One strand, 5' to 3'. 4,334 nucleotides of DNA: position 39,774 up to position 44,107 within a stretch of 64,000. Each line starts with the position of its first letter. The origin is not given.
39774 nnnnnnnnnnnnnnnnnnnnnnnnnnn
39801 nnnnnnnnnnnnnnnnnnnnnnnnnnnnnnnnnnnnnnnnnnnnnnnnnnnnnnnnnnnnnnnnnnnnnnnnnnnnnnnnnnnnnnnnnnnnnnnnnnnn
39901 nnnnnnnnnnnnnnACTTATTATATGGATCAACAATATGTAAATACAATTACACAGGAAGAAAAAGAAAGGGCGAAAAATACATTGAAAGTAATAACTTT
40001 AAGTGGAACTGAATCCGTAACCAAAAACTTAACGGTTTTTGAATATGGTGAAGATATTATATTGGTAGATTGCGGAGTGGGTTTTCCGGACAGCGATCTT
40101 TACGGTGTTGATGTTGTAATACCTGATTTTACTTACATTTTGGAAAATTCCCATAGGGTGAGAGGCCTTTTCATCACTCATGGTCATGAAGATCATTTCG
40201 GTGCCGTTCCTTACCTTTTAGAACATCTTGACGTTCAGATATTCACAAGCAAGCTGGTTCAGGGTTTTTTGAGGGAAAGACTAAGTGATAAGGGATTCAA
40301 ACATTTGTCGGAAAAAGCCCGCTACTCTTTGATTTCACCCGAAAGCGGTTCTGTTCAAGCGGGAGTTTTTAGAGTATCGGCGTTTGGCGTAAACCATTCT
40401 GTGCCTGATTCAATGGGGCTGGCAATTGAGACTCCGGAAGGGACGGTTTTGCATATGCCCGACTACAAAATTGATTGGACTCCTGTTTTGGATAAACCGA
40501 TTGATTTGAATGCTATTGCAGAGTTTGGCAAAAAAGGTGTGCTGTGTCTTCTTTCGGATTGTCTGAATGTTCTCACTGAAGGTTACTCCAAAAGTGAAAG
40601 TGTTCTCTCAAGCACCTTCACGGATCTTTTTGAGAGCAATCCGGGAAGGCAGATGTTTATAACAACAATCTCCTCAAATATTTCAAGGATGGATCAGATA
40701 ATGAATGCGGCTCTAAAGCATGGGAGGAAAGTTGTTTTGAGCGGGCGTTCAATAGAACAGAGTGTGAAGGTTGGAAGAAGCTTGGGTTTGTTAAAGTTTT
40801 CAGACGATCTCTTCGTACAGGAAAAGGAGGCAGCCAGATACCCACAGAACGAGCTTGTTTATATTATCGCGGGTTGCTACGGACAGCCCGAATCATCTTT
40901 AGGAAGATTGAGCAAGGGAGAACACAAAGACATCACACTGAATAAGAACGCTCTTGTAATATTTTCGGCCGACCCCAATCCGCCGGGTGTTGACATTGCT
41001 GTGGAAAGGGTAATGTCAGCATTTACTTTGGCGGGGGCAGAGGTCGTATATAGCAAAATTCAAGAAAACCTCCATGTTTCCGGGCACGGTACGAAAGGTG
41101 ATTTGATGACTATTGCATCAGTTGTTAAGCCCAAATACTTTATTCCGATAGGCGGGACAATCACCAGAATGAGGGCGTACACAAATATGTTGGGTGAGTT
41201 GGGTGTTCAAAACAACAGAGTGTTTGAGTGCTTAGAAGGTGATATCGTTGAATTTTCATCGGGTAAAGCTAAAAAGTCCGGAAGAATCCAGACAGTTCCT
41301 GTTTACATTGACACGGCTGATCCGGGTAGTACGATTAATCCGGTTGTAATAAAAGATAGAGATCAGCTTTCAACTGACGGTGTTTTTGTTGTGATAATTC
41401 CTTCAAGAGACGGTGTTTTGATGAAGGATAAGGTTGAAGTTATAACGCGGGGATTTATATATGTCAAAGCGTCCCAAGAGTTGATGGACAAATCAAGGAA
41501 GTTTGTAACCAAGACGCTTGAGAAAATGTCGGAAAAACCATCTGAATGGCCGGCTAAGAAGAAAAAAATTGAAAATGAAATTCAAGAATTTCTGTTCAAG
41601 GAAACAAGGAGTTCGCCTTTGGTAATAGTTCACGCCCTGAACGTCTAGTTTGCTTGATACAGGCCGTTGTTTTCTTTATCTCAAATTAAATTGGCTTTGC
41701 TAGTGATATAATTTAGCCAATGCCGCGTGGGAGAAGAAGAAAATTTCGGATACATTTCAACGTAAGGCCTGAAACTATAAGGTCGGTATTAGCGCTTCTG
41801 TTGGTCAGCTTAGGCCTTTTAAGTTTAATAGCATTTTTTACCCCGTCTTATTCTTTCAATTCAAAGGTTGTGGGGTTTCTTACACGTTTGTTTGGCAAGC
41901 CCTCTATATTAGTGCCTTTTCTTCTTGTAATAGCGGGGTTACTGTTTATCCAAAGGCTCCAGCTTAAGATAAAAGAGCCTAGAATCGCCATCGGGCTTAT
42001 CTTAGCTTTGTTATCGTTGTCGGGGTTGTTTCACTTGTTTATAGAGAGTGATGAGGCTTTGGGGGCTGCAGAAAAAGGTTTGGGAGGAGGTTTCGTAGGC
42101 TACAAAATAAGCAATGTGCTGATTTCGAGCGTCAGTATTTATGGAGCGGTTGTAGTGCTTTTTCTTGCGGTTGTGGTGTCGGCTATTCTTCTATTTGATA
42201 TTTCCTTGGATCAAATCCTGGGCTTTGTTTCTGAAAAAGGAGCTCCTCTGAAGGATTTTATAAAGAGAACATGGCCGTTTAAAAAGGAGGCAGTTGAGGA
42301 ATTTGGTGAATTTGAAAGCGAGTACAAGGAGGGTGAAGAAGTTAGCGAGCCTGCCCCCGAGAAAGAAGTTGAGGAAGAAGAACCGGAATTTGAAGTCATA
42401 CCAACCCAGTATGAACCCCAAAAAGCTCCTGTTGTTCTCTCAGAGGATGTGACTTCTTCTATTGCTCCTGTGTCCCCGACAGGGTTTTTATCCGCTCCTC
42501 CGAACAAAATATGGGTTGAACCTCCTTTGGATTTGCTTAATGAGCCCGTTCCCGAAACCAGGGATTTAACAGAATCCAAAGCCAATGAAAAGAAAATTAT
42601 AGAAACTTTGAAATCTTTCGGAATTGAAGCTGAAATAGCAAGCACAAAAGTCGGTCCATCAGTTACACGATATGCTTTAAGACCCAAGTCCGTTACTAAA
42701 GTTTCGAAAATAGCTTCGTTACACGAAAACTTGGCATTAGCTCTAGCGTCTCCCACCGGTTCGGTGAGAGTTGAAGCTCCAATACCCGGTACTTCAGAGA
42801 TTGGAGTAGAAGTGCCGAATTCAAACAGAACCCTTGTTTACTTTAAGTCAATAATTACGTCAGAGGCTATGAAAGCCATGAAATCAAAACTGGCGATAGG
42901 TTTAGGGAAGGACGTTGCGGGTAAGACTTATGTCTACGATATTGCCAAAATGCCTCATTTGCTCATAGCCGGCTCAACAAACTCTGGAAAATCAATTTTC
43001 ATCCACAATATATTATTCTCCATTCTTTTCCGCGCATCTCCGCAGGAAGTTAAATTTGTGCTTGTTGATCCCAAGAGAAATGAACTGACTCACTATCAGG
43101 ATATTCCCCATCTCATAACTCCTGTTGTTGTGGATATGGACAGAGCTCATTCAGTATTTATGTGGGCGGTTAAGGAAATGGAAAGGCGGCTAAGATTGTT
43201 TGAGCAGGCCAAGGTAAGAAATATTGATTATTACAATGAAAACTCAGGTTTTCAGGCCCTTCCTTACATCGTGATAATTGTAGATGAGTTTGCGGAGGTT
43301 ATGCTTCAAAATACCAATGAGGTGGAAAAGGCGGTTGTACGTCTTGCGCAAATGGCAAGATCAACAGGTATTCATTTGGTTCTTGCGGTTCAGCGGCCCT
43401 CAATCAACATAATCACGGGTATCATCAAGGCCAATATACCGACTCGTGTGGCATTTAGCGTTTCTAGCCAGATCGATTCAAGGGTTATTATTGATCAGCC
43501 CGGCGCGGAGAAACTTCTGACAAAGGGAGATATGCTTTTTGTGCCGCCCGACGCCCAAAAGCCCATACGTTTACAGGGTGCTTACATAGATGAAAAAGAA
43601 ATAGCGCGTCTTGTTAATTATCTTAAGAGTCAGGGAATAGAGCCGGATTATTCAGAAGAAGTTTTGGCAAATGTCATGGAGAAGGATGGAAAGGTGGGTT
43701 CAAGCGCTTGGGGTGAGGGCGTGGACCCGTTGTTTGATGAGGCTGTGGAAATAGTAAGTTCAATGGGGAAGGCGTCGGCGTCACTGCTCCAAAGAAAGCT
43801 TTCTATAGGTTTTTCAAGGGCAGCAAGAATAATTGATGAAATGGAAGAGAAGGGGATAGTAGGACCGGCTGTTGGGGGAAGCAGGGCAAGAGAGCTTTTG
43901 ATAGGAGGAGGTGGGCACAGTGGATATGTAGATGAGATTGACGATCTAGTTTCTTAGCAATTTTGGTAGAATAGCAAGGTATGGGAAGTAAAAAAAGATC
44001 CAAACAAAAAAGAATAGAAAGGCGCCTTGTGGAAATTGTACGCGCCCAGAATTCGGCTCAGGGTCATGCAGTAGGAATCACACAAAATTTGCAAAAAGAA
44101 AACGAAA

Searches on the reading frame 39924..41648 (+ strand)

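Call 45: search_protein_families(library=pfam, proteins=[window:39924-41648:+], max_evalue=0.01)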
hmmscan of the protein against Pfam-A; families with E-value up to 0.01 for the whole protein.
window:39924-41648:+ (574 aa): 5 families
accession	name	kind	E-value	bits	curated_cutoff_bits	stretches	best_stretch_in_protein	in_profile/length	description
PF22505.1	RNase_J_b_CASP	-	4.8e-31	107.6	27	1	243-364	3-123/126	Ribonuclease J, beta-CASP domain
PF17770.6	RNase_J_C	-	3.5e-17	63.7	23.8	1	475-570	1-98/102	Ribonuclease J C-terminal domain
PF00753.33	Lactamase_B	-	3.7e-11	43.8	22.7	1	35-177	7-146/196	Metallo-beta-lactamase superfamily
PF12706.13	Lactamase_B_2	-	2.9e-08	34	27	1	46-182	3-144/200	Beta-lactamase superfamily domain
PF07521.17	RMMBL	-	2.5e-05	24.6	21.6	1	376-429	5-59/63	Zn-dependent metallo-hydrolase RNA specificity domain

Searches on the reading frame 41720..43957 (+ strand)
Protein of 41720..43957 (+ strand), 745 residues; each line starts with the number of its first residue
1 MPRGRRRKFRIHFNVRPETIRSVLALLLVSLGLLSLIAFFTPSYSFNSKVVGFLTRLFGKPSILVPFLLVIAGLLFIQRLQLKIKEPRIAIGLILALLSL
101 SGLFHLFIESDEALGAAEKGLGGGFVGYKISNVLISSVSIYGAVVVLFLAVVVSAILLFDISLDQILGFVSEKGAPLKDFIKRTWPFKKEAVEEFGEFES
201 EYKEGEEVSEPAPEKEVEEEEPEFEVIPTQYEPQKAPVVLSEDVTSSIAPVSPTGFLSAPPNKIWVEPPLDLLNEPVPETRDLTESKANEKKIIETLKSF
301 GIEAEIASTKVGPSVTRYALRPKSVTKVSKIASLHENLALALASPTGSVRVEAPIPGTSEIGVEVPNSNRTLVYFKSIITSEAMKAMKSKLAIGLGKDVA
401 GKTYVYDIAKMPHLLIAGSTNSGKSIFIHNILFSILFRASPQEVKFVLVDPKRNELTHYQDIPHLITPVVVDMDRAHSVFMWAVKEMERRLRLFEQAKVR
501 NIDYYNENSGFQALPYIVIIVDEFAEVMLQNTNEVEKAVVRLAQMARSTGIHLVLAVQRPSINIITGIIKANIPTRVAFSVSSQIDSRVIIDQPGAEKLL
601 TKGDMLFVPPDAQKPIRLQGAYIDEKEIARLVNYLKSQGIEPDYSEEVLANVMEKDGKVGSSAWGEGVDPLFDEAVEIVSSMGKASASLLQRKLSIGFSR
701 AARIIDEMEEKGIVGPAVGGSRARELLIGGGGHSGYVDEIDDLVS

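Call 11: search_protein_families(library=pfam, proteins=[window:41720-43957:+])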
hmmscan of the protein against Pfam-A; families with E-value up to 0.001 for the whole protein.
window:41720-43957:+ (745 aa): 4 families
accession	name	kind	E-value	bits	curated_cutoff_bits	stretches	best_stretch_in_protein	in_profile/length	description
PF01580.24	FtsK_SpoIIIE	-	1.4e-55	188.6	24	1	377-561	4-220/221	FtsK/SpoIIIE family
PF17854.6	FtsK_alpha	-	1.5e-25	89.8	22.9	1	268-367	2-101/101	FtsK alpha domain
PF09397.16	FtsK_gamma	-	1.6e-24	85.8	30.6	1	668-728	3-62/63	Ftsk gamma domain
PF13491.11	FtsK_4TM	-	1.1e-10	41.8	23.1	1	51-166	55-166/171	4TM region of DNA translocase FtsK/SpoIIIE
